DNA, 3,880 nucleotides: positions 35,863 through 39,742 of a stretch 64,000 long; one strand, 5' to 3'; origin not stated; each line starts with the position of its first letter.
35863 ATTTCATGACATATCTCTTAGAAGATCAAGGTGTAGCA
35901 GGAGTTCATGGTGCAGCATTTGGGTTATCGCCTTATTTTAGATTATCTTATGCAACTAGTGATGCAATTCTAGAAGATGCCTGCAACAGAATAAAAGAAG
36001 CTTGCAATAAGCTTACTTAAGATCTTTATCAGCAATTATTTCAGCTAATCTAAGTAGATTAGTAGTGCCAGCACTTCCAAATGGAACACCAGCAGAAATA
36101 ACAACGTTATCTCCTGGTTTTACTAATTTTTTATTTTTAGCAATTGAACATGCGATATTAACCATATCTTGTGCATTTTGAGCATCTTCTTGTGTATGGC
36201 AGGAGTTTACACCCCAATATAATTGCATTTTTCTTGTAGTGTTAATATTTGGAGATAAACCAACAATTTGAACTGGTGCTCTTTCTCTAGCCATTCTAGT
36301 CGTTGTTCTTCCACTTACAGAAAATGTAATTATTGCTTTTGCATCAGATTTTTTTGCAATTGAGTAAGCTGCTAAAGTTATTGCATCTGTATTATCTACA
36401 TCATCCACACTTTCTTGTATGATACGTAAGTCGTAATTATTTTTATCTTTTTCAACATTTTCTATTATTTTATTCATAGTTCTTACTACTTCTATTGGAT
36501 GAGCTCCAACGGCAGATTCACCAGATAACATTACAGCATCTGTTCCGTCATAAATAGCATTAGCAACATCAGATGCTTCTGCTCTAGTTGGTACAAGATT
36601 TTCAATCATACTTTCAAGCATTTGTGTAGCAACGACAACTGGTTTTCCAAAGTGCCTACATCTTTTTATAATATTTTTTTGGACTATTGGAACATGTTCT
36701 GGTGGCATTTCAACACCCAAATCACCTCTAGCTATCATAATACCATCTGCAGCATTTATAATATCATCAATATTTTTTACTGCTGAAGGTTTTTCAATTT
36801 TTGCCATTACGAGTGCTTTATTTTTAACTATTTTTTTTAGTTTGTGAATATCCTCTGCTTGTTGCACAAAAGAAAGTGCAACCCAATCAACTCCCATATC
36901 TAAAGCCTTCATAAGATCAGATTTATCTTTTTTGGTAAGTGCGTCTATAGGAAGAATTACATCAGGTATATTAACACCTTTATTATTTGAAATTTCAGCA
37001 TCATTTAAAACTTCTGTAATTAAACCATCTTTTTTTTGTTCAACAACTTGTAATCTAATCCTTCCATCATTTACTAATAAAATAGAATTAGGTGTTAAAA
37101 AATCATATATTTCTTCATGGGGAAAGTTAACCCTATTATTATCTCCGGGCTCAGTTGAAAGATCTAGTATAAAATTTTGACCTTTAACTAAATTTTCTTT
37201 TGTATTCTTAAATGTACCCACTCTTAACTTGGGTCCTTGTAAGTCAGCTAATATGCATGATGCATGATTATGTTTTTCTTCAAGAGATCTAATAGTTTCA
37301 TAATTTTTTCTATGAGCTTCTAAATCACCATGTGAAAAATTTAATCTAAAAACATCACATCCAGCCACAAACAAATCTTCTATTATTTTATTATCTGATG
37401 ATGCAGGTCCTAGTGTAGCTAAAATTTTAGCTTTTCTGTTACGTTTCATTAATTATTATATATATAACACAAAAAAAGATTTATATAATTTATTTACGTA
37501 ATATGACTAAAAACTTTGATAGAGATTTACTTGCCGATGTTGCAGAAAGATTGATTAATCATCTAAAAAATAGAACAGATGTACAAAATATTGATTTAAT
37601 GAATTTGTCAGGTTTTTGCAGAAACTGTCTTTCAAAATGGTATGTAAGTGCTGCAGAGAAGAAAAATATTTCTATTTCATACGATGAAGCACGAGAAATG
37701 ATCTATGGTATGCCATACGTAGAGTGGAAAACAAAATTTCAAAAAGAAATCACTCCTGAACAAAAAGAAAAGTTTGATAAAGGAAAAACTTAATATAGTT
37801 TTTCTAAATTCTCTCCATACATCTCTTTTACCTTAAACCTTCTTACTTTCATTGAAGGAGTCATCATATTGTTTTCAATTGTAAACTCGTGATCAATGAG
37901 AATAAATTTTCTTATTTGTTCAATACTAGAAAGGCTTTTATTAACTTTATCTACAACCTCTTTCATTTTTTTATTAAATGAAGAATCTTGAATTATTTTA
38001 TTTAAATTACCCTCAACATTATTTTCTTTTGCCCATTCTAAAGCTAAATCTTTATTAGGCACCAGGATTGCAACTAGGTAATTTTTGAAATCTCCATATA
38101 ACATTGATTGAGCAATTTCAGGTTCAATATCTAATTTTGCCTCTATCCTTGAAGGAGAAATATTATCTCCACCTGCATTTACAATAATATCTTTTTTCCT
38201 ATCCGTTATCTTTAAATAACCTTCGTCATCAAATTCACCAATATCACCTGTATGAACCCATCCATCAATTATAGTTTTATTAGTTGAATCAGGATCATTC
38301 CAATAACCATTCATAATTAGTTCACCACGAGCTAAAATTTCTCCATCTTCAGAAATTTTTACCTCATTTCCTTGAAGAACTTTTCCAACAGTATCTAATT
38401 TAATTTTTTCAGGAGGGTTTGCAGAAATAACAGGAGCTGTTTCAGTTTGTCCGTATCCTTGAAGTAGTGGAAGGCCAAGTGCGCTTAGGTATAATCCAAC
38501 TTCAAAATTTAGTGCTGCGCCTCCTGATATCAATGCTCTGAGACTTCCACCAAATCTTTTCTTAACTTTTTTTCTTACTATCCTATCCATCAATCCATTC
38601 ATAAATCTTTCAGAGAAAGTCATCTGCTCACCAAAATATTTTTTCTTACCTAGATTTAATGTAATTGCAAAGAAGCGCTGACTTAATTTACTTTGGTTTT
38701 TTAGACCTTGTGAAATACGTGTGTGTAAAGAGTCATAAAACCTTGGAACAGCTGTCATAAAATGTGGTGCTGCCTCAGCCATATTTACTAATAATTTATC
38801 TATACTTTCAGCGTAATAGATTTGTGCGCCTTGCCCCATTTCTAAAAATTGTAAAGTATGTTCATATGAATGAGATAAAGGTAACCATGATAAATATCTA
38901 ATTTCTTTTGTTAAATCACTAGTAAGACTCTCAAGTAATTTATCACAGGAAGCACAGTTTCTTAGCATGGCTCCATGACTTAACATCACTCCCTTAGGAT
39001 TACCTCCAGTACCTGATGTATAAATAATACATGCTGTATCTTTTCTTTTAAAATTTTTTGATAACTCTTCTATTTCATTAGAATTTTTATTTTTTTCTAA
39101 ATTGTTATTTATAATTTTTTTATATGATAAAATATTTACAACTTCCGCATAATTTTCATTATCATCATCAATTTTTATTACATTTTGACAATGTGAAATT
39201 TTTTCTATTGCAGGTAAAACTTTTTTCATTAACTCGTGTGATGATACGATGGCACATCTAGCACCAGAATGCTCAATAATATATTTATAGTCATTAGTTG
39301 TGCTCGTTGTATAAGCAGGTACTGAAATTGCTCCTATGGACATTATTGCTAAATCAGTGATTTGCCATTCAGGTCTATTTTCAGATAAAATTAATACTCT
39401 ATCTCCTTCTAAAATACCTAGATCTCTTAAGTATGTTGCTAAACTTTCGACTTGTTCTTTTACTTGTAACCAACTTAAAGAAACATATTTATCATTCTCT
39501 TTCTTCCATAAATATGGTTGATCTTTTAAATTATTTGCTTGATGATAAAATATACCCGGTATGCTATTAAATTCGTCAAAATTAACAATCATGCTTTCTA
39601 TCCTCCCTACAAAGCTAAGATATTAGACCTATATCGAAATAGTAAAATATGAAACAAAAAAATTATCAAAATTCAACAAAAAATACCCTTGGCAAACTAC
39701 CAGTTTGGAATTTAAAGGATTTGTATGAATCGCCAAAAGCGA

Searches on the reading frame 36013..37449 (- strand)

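Call 46: search_protein_families(library=pfam, proteins=[window:36013-37449:-], max_evalue=0.000001)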
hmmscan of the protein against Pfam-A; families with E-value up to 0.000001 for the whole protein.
window:36013-37449:- (478 aa): 2 families
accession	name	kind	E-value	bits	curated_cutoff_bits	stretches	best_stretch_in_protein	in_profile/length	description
PF00224.27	PK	-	4.6e-106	355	30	1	5-322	2-328/328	Pyruvate kinase, barrel domain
PF02887.21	PK_C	-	7.3e-32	110.3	28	1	355-467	1-112/114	Pyruvate kinase, alpha/beta domain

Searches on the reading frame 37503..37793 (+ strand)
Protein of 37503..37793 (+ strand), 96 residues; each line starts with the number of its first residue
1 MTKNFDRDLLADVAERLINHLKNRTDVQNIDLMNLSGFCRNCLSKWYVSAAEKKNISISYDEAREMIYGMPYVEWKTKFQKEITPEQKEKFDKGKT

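Call 46: search_protein_families(library=pfam, proteins=[window:37503-37793:+], max_evalue=0.000001)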
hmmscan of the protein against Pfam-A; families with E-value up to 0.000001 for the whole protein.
window:37503-37793:+ (96 aa): 1 family
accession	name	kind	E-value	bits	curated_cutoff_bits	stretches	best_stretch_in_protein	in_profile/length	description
PF06844.16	DUF1244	-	1.1e-35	122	27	1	27-92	1-66/67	Protein of unknown function (DUF1244)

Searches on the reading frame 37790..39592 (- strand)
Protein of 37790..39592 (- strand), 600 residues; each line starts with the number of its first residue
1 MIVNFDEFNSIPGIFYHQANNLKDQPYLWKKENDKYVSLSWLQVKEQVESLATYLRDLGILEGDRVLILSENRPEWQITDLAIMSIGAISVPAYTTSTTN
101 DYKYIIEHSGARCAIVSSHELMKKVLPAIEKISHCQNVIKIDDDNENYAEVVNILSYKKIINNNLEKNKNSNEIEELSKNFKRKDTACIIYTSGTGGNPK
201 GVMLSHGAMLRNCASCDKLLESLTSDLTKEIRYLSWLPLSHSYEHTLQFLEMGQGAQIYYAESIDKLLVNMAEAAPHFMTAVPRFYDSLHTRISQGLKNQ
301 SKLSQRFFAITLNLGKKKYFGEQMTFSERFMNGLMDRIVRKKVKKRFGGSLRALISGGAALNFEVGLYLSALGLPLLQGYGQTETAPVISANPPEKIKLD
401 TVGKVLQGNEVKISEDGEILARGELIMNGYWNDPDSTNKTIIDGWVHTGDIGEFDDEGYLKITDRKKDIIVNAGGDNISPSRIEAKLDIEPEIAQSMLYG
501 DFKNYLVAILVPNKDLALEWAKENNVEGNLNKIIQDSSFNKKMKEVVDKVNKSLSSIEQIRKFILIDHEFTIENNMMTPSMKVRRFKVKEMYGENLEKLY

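Call 46: search_protein_families(library=pfam, proteins=[window:37790-39592:-], max_evalue=0.000001)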
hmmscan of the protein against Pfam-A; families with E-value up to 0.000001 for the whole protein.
window:37790-39592:- (600 aa): 1 family
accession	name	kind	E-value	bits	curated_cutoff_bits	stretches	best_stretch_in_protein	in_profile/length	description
PF00501.34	AMP-binding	-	7.1e-73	246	29.9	1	16-431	2-384/384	AMP-binding enzyme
